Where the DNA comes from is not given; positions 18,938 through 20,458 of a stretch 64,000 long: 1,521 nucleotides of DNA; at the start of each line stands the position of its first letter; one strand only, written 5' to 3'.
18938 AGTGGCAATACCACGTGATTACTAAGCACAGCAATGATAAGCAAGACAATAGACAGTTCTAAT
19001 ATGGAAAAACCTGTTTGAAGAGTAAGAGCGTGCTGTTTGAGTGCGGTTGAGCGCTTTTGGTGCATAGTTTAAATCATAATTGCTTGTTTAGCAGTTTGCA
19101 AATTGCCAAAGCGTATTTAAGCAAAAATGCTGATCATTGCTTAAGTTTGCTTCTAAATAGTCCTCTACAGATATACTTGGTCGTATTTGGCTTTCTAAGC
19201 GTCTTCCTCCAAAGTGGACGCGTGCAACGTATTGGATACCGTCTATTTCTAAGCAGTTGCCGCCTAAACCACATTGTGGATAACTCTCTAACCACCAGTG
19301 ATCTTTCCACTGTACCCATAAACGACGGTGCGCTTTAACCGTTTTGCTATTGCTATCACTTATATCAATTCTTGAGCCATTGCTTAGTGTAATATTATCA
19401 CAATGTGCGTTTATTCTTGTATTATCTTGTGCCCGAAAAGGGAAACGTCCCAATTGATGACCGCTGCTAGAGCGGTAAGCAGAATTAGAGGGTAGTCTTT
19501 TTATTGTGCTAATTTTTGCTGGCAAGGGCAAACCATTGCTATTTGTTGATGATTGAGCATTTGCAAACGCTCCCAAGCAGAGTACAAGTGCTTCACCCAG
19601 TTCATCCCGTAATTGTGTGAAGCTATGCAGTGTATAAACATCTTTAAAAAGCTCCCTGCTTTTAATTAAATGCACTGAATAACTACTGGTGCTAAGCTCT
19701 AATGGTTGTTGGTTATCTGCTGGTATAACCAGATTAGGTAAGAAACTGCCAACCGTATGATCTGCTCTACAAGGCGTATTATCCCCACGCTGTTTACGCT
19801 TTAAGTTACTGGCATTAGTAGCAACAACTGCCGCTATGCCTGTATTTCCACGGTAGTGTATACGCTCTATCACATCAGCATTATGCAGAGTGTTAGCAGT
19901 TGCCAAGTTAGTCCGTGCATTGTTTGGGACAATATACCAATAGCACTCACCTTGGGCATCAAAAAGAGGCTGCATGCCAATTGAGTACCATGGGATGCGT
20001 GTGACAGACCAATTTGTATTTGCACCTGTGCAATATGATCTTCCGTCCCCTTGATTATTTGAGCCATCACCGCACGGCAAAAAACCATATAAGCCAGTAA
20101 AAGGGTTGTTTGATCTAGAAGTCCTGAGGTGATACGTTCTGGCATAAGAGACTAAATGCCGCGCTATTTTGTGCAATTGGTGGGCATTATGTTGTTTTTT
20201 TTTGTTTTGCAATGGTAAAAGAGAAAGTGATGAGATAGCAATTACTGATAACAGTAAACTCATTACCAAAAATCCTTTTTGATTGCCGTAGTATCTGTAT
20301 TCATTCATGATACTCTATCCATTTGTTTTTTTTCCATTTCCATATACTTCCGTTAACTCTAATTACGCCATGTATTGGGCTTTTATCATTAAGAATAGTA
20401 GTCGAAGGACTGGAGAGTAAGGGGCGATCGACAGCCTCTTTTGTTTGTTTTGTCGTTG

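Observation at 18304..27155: A dprA-headed, minimal secretin/ATPase/platform/pseudopilin operon: a candidate competence-linked type II secretion or type IV pilus-like machine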

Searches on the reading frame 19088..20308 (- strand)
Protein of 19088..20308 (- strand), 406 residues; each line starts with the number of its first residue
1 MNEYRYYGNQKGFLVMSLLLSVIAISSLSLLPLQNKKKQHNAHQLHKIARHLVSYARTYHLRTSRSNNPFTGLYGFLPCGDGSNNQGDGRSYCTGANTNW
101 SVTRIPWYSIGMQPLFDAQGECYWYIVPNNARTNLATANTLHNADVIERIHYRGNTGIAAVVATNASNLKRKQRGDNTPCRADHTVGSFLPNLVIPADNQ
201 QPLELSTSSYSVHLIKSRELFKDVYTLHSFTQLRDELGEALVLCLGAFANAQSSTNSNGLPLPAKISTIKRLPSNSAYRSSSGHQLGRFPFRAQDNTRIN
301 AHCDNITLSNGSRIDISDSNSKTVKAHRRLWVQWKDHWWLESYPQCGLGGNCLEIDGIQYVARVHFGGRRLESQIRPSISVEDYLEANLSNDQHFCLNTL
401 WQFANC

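Call 3: search_protein_families(library=pfam, proteins=[window:19088-20308:-], max_evalue=0.1)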
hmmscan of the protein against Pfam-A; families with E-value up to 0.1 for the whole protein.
window:19088-20308:- (406 aa): 0 families

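Call 4: search_protein_families(library=ncbifam, proteins=[window:19088-20308:-], max_evalue=0.1)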
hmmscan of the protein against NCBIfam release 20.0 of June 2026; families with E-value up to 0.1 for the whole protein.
window:19088-20308:- (406 aa): 0 families

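Call 21: find_related_loci(query=A1, collection=genome_contigs, flank=10000)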
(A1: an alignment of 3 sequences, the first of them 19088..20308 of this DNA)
Query A1 (406 aa) in genome_contigs; peptide patterns used: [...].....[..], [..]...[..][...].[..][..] (x = any residue, [..] = any of these).
90 stretches matched a pattern; 9 encode a relative of the query (tblastn E <= 1e-3); 9 distinct loci.
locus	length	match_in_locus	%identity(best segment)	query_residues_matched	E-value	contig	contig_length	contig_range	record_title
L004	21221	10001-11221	35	5-406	3e-86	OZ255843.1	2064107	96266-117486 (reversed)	MAG: Gammaproteobacteria bacterium isolate cedd11a5-eaec-4cc7-96b9-60b2383fdb61 genome assembly, chromosome: 1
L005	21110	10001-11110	36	44-406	8e-81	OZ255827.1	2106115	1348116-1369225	MAG: Gammaproteobacteria bacterium isolate a1a48b64-ce29-4d14-9810-62998cc33347 genome assembly, chromosome: 1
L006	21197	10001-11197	35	8-406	1e-71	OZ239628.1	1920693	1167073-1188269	MAG: uncultured Thiomicrospira sp. isolate 55b74635-26c4-4402-a27e-0db7ab61e3f3 genome assembly, chromosome: 1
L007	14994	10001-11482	28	9-376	2e-15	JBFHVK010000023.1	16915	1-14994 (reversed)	MAG: Gammaproteobacteria bacterium isolate Mix_sand09.2021.07.G.48 k141_308669_length_16915_cov_76.2620, whole genome sh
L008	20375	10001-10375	30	10-127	2e-14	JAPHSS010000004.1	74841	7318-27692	MAG: Gammaproteobacteria bacterium isolate N3S-Bin_1 c_000000065095, whole genome shotgun sequence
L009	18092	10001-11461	38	43-399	2e-13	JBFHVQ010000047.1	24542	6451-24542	MAG: Gammaproteobacteria bacterium isolate Mix_sand09.2021.07.G.57 k141_130114_length_24542_cov_14.0014, whole genome sh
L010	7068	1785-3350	27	10-383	3e-10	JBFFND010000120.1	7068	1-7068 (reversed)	MAG: Gammaproteobacteria bacterium isolate Mix_mud18.2022.04.64 k141_1655643_length_7068_cov_7.0000, whole genome shotgu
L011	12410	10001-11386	36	53-397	8e-10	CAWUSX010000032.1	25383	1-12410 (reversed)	MAG: uncultured Gammaproteobacteria bacterium isolate HER19_SLT_250_bin_4_1 genome assembly, contig: HER19_SLT_250_bin_4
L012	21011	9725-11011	27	72-383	7e-6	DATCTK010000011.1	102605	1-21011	MAG TPA_asm: Gammaproteobacteria bacterium isolate SMAG_U7329 k141_48359, whole genome shotgun sequence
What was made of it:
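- The genomes are small (about 2 Mb, call 21), so nucleotide salvage could be valuable to them.
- Tried and rejected: Relatives are labelled only as Gammaproteobacteria MAGs, one of them as 'uncultured Thiomicrospira' (call 21).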

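Call 26: search_protein_families(library=pfam, proteins=[L009:44-1024:+, L009:1055-2758:+, L009:2755-4212:+, L009:4209-5948:+, L009:5954-7162:+, L009:7173-8744:+, L009:8744-9379:+, L009:9379-9858:+, L009:9848-11491:+, L009:11482-12297:+], max_evalue=0.01)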
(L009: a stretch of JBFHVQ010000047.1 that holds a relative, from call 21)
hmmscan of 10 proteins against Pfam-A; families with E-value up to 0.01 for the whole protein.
L009:44-1024:+ (326 aa): 1 family
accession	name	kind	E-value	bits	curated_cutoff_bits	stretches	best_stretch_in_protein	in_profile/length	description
PF13401.12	AAA_22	-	0.00027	21.7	27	1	3-35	98-128/130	AAA domain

L009:1055-2758:+ (567 aa): 4 families
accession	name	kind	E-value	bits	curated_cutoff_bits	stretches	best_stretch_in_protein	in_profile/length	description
PF00263.26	Secretin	-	2.2e-41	141.7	27.5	1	346-524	1-168/169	Bacterial type II and III secretion system protein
PF07655.18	Secretin_N_2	-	2e-05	25.4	23.4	1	147-221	2-79/91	Secretin N-terminal domain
PF07660.19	STN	-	0.00044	20.5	28.4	1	99-141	6-51/52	Secretin and TonB N terminus short domain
PF14611.13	KH_SLS1_1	-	0.0042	17.7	24.1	0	118-143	23-52/69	SLS1 protein first KH domain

L009:2755-4212:+ (485 aa): 17 families
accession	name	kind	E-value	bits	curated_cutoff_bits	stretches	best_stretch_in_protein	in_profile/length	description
PF07719.23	TPR_2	-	4.2e-12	45.6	27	1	333-363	4-34/34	Tetratricopeptide repeat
PF13432.12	TPR_16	-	2.8e-10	40.9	32.7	2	303-363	4-64/65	Tetratricopeptide repeat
PF14559.12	TPR_19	-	1.9e-09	38.2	25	1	311-366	6-61/68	Tetratricopeptide repeat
PF13428.12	TPR_14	-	3.5e-09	36.9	23.5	1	331-367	2-38/44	Tetratricopeptide repeat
PF00515.34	TPR_1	-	2.9e-08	33.6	27.8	1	332-363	3-34/34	Tetratricopeptide repeat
PF13424.12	TPR_12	-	1e-06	29.3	30.1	0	433-461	6-34/77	Tetratricopeptide repeat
PF24575.1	TPR_Slam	-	8e-06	26.7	35.2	1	289-349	40-100/104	Surface lipoprotein assembly modifier, N-terminal TPR repeats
PF13176.12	TPR_7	-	1.1e-05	25.5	27.9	0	399-421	2-24/36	Tetratricopeptide repeat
PF13431.12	TPR_17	-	1.3e-05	25.5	24.4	0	389-416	6-33/34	Tetratricopeptide repeat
PF25064.1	ARM_TT21_5th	-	6.4e-05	23.7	27.8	0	332-417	3-93/117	TT21 fifth ARM repeats domain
PF23914.1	TPR_CcmH_CycH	-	0.00027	21.2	42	1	309-364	100-155/158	Cytochrome c-type biogenesis protein H TPR domain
PF25063.1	ARM_TT21_C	-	0.00037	20.8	35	1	304-466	28-200/209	Tetratricopeptide repeat protein 21 C-terminal ARM domain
PF05814.16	Ac76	-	0.00083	19.8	22.5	1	174-218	19-64/83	Orf76 (Ac76)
PF06237.18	SLC52_ribofla_tr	-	0.0025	17.3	27.9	1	134-253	163-256/429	Solute carrier family 52, riboflavin transporter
PF12895.13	ANAPC3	-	0.0034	18.1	27.2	0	385-454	16-80/82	Anaphase-promoting complex, cyclosome, subunit 3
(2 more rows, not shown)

L009:4209-5948:+ (579 aa): 13 families
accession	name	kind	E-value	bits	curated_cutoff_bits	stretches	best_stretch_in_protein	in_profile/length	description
PF00437.27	T2SSE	-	1.7e-127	425.6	24.9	1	192-571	5-370/370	Type II/IV secretion system protein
PF05157.20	MshEN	-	9.9e-17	61.2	23.1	1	77-166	3-89/90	MshEN domain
PF13173.12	AAA_14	-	5.8e-05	23.5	27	1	330-435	3-99/129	AAA domain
PF13401.12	AAA_22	-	0.00026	21.7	27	1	328-373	4-50/130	AAA domain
PF20720.3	nSTAND3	-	0.00084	19.5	27.2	1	329-367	17-55/155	Novel STAND NTPase 3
PF13191.12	AAA_16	-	0.0011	19.9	32.6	1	326-369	22-63/167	AAA ATPase domain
PF13555.12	AAA_29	-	0.0033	17.6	27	1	324-346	17-39/61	P-loop containing region of AAA domain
PF13245.12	AAA_19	-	0.0035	18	25.1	0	325-357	7-39/134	AAA domain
PF25199.1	nSTAND_NTPase5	-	0.0043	17.3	34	1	327-350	39-62/145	Novel STAND NTPase 5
PF13476.12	AAA_23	-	0.0063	17.6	27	0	329-346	19-36/201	AAA domain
PF02492.25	cobW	-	0.0075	16.3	20.7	0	331-362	2-34/180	CobW/HypB/UreG, nucleotide-binding domain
PF13086.12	AAA_11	-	0.0083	16.4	27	0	325-355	14-43/257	AAA domain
PF12775.13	AAA_7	-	0.0087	16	25.8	0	329-363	33-67/181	P-loop containing dynein motor region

L009:5954-7162:+ (402 aa): 1 family
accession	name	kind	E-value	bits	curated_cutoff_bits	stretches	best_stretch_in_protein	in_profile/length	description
PF00482.28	T2SSF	-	1.9e-46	157.5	25.2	2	66-189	1-125/125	Type II secretion system (T2SS), protein F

L009:7173-8744:+ (523 aa): 0 families

L009:8744-9379:+ (211 aa): 0 families

L009:9379-9858:+ (159 aa): 0 families

L009:9848-11491:+ (547 aa): 0 families

L009:11482-12297:+ (271 aa): 2 families
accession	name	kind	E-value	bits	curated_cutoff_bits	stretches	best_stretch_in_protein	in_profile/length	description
PF07963.17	N_methyl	-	2e-06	27.5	21.2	1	7-29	2-24/27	Prokaryotic N-terminal methylation motif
PF08334.16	T2SSG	-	6.1e-05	23.5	21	0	37-131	4-78/108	Type II secretion system (T2SS), protein G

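Call 27: search_protein_families(library=ncbifam, proteins=[L009:44-1024:+, L009:1055-2758:+, L009:2755-4212:+, L009:4209-5948:+, L009:5954-7162:+, L009:7173-8744:+, L009:8744-9379:+, L009:9379-9858:+, L009:9848-11491:+, L009:11482-12297:+], max_evalue=0.01)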
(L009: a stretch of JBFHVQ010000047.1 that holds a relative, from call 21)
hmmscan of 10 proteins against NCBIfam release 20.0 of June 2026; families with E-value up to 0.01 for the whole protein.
L009:44-1024:+ (326 aa): 1 family
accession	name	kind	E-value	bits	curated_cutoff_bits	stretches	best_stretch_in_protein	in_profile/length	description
TIGR03015.1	pepcterm_ATPase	hypoth_equivalog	1.3e-29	103.5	324.5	1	4-131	138-265/269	XrtA/PEP-CTERM system-associated ATPase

L009:1055-2758:+ (567 aa): 10 families
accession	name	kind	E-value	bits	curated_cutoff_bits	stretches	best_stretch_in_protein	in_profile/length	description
TIGR02519.1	pilus_MshL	equivalog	3.5e-76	256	250.2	1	242-524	1-290/290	pilus (MSHA type) biogenesis protein MshL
TIGR02517.1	type_II_gspD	equivalog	1.8e-48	165.5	351.35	1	168-526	265-592/600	type II secretion system secretin GspD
TIGR02515.1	IV_pilus_PilQ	subfamily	3.2e-36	125.2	284.35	2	327-524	248-427/428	type IV pilus secretin PilQ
TIGR02516.1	type_III_yscC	equivalog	8.8e-34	116.8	238.45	1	230-525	194-462/463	type III secretion system outer membrane ring subunit SctC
NF010083.0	PRK13568.1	equivalog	1.8e-28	99.4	554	1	225-525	137-418/419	DNA uptake porin HofQ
NF007851.2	PRK10560.1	exception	9.4e-23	80.7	598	1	237-525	141-410/412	DNA uptake porin HofQ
TIGR02520.1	pilus_B_mal_scr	equivalog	4.8e-21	74.9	287.65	1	114-523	130-513/513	PilN family type IVB pilus formation outer membrane protein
NF011873.0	PRK15346.1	equivalog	7.5e-20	71.1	524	1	227-518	223-487/499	EscC/YscC/HrcC family type III secretion system outer membrane ring protein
NF042912.1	Amuc_1098_fam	equivalog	5.1e-19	67.8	750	2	329-524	565-796/805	Amuc_1098 family type IV pilus outer membrane protein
TIGR04490.1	SoxZ_true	equivalog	0.0054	16.6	76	0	400-432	31-63/98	thiosulfate oxidation carrier complex protein SoxZ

L009:2755-4212:+ (485 aa): 13 families
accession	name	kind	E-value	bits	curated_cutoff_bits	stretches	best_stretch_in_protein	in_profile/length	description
TIGR02917.1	PEP_TPR_lipo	equivalog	1.1e-11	43.4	312.2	1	294-453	463-624/899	XrtA/PEP-CTERM system TPR-repeat protein PrsT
TIGR02552.1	LcrH_SycD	equivalog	2.3e-11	43.6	104.8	2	289-365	11-87/136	SycD/LcrH family type III secretion system chaperone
NF008520.0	PRK11447.1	equivalog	8.7e-08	30.4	858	1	306-375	361-430/1157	cellulose synthase complex outer membrane protein BcsC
NF033920.0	C39_PA2778_fam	equivalog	9.7e-08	31.7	150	1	381-458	175-252/255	PA2778 family cysteine peptidase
NF040959.1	MamA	equivalog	1.6e-06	27.7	200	1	298-453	39-196/204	magnetosome protein MamA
TIGR02521.1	type_IV_pilW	equivalog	1.7e-05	24.5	154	0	300-364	37-99/234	type IV pilus biogenesis/stability protein PilW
NF053607.1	CHU_0125_OmpA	equivalog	3e-05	22.7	620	1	385-473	42-130/639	CHU_0125 family OmpA-like outer membrane integrity protein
TIGR00540.1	TPR_hemY_coli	hypoth_equivalog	7.5e-05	21.7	142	1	370-453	300-382/385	heme biosynthesis-associated TPR protein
NF033762.1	social_mot_Tgl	equivalog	7.8e-05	22.1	225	0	384-458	53-128/252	social motility TPR repeat lipoprotein Tgl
NF007468.0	PRK10049.1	equivalog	0.00021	19.6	1043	1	301-374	106-180/817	poly-beta-1,6 N-acetyl-D-glucosamine export porin PgaA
TIGR03939.1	PGA_TPR_OMP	equivalog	0.00032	19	366.65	1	308-398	98-190/800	poly-beta-1,6 N-acetyl-D-glucosamine export porin PgaA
NF042931.1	SAG1386_EF1546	equivalog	0.00081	19.5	80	1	172-263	22-109/158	SAG1386/EF1546 family surface-associated protein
NF052304.1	CdsG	equivalog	0.0098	16.1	170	0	298-366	10-78/133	CdsG family type III secretion system protein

L009:4209-5948:+ (579 aa): 25 families
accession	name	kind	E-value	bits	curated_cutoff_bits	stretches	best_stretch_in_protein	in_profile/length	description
TIGR02533.1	type_II_gspE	equivalog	4.5e-151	503.8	630.25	1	100-572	9-485/486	type II secretion system ATPase GspE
TIGR02538.1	type_IV_pilB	equivalog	3.5e-149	498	675.65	1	23-573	2-562/564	type IV-A pilus assembly ATPase PilB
NF053534.1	T4PilAsmATPsTfpB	equivalog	1.5e-129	433.1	850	1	95-573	97-582/584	type IV pilus assembly ATPase TfpB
NF007755.0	PRK10436.1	equivalog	1.9e-127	425.8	617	1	100-574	14-460/465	type II secretion system protein GspE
NF041000.1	ATPase_ComGA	equivalog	1e-74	250.9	300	1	201-466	2-266/267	competence type IV pilus ATPase ComGA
TIGR01420.1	pilT_fam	subfamily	2.2e-53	181.7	319.1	1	200-468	3-271/343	PilT/PilU family type 4a pilus ATPase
TIGR02525.1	plasmid_TraJ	equivalog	1.7e-24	86.5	368.3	1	275-442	96-269/372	plasmid transfer ATPase TraJ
TIGR02524.1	dot_icm_DotB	equivalog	1.3e-22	80.5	463.3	1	325-443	130-257/358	Dot/Icm type IV secretion system ATPase DotB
NF058587.1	archaellum_moto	equivalog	1.2e-19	70.4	550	1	288-443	233-394/527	archaellum flagellar ATPase motor FlaI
NF053729.1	c-di-GMP_motif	domain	1.7e-18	66.1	38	1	22-73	1-52/53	cyclic di-GMP-binding domain-containing protein, MshE-related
NF012033.0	PRK15489.1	equivalog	9.7e-16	57.1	537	1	14-160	484-626/703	glycosyl transferase family protein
TIGR03819.1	heli_sec_ATPase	hypoth_equivalog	9.4e-15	54.6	373.15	1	246-446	98-301/340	TadA family conjugal transfer-associated ATPase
TIGR02782.1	TrbB_P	equivalog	3e-13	49.7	304.55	1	320-444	129-254/303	P-type conjugative transfer ATPase TrbB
TIGR02788.1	VirB11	equivalog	7.3e-12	44.9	249.95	1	318-443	134-263/308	P-type DNA transfer ATPase VirB11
NF008411.1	PRK11234.1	equivalog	1.4e-11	43.6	1170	1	20-163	481-619/723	cyclic di-3',5'-guanylate-activated glycosyltransferase NfrB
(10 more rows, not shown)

L009:5954-7162:+ (402 aa): 6 families
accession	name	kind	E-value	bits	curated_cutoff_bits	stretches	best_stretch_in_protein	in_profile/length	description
TIGR02120.1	GspF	equivalog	1.4e-85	287.9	424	1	5-395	1-396/401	type II secretion system inner membrane protein GspF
NF052607.1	T4PiliAsmPilCThrm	equivalog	3.4e-79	266.8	700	1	4-398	3-402/406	type IV pilus assembly protein PilC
NF052606.1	T4PiliAsmPilCMyx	equivalog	6.9e-72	242.6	700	1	4-398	21-416/419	type IV pilus assembly protein PilC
NF047826.1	T3SSXpsF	equivalog_domain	2.6e-62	210.9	650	1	4-397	3-401/405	type II secretion system protein XpsF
NF007861.0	PRK10573.1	equivalog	1.2e-57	195.8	401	1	3-394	5-392/401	protein transport protein HofC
NF041012.2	T4P_ComGB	equivalog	2.7e-32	112.4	240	1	64-397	4-331/332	competence type IV pilus assembly protein ComGB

L009:7173-8744:+ (523 aa): 0 families

L009:8744-9379:+ (211 aa): 0 families

L009:9379-9858:+ (159 aa): 0 families

L009:9848-11491:+ (547 aa): 0 families

L009:11482-12297:+ (271 aa): 6 families
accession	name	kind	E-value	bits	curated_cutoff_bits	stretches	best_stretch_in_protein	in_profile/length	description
TIGR01710.1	typeII_sec_gspG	equivalog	1e-11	45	88.85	1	10-143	1-115/134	type II secretion system major pseudopilin GspG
NF040999.1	pilin_ComGC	equivalog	0.00025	21.2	75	1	10-43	2-35/84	competence type IV pilus major pilin ComGC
TIGR02532.1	IV_pilin_GFxxxE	domain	0.00093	19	16.3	1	10-30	2-22/24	prepilin-type N-terminal cleavage/methylation domain-containing protein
TIGR01708.2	typeII_sec_gspH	equivalog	0.0012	18.9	80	1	10-52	2-44/169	type II secretion system minor pseudopilin GspH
NF040982.1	ComGD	equivalog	0.0048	17.3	70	1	9-49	1-41/139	competence type IV pilus minor pilin ComGD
NF041013.1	T4P_ComGE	equivalog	0.0048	17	49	1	7-58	1-53/83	competence type IV pilus minor pilin ComGE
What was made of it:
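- Closest known: MSHA. Same: The parent family has an MshE-type ATPase with the c-di-GMP motif, an MshM-like AAA ATPase and an MshN-like TPR protein (calls 26, 27).
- It has the MshL, MshE, MshM-like and TPR hallmarks of an MSH-type pilus under c-di-GMP control (calls 26, 27).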

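Call 39: search_solved_structures(query=A4, max_evalue=10)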
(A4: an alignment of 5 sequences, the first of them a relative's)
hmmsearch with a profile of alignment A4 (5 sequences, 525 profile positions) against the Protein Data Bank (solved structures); distinct sequences matched with E-value up to 10: 0.

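Call 41: search_solved_structures(query=A1, max_evalue=10)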
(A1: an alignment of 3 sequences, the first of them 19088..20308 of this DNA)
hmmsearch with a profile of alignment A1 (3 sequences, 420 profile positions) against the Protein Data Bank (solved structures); distinct sequences matched with E-value up to 10: 0.

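Call 49: find_homologous_proteins(query=A10, max_evalue=0.001)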
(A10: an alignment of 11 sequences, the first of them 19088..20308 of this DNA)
Query A10 (11 sequences) (406 aa, profile of the alignment): 14 proteins with E <= 0.001 among 8000 candidates.
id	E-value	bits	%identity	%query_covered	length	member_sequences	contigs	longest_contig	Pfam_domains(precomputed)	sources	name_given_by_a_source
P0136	3.8e-159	549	26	45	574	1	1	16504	-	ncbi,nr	ncbi:MAG: hypothetical protein OQK46_04265 [Gammaproteobacteria bacterium]|nr:hypothetical protein [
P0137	1.8e-153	530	29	43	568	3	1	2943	-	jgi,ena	-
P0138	7.3e-137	475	29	40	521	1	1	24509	-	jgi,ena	-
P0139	3.5e-131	457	25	93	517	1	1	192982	-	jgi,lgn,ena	-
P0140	7.6e-112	393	100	96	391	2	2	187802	-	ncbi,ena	-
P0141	1.6e-89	319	30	31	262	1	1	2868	-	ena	-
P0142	1.5e-76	276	23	82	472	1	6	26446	-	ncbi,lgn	-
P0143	1.1e-75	274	24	82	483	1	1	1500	-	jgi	-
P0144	4.0e-39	153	33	15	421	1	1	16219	-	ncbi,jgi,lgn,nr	ncbi:MAG: hypothetical protein LBR05_00035 [Azoarcus sp.]|jgi:type II secretory pathway pseudopilin 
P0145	1.2e-27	115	25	36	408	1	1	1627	-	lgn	-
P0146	2.0e-25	108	26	71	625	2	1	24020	-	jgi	-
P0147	9.2e-24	102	30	28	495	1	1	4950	-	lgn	-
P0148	8.5e-20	89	29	25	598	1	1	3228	-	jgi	jgi:type II secretory pathway pseudopilin PulG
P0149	2.7e-12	64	24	54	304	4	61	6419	-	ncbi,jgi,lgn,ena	-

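Call 51: find_encoding_contigs(protein=P0139, flank=10000, max_places=1)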
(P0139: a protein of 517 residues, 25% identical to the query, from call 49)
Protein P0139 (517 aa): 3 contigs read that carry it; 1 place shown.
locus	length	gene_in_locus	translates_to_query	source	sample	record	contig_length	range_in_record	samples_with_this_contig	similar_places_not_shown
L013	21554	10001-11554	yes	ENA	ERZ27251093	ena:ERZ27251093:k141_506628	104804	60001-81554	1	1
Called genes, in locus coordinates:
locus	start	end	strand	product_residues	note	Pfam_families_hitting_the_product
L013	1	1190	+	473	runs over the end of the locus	PF13401:AAA_22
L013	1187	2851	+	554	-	PF00263:Secretin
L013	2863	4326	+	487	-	PF23914:TPR_CcmH_CycH (faint), PF13424:TPR_12 (faint), PF07719:TPR_2 (faint), PF13432:TPR_16, PF14559:TPR_19 (weak)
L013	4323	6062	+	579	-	PF05157:MshEN, PF00437:T2SSE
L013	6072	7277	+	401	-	PF28597:T2SSF_N (weak), PF00482:T2SSF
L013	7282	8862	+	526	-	-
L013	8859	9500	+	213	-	-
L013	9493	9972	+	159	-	-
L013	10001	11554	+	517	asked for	-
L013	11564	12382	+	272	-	PF07963:N_methyl (weak)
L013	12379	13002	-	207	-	PF01852:START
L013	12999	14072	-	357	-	PF02463:SMC_N, PF00005:ABC_tran, PF03459:TOBE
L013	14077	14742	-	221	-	PF00528:BPD_transp_1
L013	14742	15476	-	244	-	PF13531:SBP_bac_11, PF01547:SBP_bac_1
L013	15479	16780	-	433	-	-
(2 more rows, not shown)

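Call 52: find_encoding_contigs(protein=P0142, flank=10000, max_places=1)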
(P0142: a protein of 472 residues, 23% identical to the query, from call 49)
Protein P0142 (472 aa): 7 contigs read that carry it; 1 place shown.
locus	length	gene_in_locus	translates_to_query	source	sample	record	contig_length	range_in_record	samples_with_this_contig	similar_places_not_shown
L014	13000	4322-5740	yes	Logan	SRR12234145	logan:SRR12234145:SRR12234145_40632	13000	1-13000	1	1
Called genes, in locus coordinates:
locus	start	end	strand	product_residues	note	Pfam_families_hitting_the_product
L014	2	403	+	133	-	?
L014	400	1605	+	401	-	PF28597:T2SSF_N (weak), PF00482:T2SSF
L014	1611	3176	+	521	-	-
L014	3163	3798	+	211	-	-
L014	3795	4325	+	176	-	-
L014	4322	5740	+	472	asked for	-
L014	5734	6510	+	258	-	PF07963:N_methyl (weak)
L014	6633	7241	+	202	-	PF07963:N_methyl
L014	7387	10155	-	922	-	PF00311:PEPcase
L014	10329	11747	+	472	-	PF02867:Ribonuc_red_lgC (weak)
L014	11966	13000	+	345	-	?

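Call 53: find_encoding_contigs(protein=P0144, flank=10000, max_places=1)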
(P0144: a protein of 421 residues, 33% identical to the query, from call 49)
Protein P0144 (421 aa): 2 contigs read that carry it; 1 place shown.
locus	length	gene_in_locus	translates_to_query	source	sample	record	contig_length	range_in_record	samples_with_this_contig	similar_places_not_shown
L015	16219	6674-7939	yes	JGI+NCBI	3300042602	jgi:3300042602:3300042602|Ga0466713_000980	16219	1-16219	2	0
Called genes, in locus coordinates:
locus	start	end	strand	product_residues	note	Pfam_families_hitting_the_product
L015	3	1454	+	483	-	PF07655:Secretin_N_2 (weak), PF00263:Secretin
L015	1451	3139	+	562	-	PF05157:MshEN, PF13401:AAA_22 (faint), PF00437:T2SSE, PF13191:AAA_16 (weak)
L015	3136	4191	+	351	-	PF00482:T2SSF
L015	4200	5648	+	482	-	-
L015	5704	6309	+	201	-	-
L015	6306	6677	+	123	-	-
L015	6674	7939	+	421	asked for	-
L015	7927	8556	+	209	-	PF07963:N_methyl (weak)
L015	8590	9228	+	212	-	PF07963:N_methyl (weak)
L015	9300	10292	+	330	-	PF01380:SIS, PF00571:CBS (weak)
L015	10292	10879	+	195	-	PF06835:LptC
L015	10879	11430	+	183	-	PF03968:LptD_N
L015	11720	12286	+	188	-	PF09361:Phasin_2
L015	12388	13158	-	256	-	PF01553:Acyltransferase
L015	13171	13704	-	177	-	PF00702:Hydrolase, PF08645:PNK3P (weak), PF13242:Hydrolase_like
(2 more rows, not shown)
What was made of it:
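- The genome-derived and contig-derived loci of the larger form agree (calls 26, 27, 51-53).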
